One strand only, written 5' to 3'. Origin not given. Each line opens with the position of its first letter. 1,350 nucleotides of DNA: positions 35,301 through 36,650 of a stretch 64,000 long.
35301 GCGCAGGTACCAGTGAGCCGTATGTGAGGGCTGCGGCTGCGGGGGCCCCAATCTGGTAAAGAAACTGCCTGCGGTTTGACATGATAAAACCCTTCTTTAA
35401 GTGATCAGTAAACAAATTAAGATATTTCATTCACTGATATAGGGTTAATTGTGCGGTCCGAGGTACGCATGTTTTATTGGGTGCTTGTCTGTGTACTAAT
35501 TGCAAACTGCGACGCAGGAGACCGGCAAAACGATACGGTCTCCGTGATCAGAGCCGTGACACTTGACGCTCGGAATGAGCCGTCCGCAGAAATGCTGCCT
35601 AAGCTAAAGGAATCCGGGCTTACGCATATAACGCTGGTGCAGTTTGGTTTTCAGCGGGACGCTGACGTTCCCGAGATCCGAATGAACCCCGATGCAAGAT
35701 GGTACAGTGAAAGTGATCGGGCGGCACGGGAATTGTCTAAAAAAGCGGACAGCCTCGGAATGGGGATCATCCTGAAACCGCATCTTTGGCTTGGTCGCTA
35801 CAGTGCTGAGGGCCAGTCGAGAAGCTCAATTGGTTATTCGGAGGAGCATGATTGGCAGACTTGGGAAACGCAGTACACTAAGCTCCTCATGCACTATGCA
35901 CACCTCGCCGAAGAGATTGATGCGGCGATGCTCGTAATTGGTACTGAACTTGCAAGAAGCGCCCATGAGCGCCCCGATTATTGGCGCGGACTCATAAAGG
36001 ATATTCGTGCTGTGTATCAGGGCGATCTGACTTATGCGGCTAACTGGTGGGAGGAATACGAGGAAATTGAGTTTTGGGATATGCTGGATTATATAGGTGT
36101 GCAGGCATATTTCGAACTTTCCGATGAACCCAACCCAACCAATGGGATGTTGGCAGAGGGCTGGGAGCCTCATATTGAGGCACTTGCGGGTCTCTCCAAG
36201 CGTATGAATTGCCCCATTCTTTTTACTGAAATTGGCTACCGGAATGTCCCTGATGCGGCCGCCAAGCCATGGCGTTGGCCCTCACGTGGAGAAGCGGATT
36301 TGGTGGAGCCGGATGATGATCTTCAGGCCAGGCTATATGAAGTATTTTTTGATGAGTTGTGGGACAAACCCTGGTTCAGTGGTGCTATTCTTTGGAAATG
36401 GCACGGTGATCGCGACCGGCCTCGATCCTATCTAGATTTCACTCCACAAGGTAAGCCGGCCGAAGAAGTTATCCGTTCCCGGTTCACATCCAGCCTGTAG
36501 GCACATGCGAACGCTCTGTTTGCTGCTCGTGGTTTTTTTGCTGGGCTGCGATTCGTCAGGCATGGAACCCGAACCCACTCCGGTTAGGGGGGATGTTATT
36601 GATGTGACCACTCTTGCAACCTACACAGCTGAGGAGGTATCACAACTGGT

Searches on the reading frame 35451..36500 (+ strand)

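Call 8: search_protein_families(library=pfam, proteins=[window:35451-36500:+])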
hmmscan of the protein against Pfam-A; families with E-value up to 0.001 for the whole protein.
window:35451-36500:+ (349 aa): 1 family
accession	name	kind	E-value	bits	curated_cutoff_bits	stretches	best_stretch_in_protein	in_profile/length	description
PF22612.2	GH113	-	1.4e-49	169.5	27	1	43-320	15-271/289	Glycoside Hydrolase Family 113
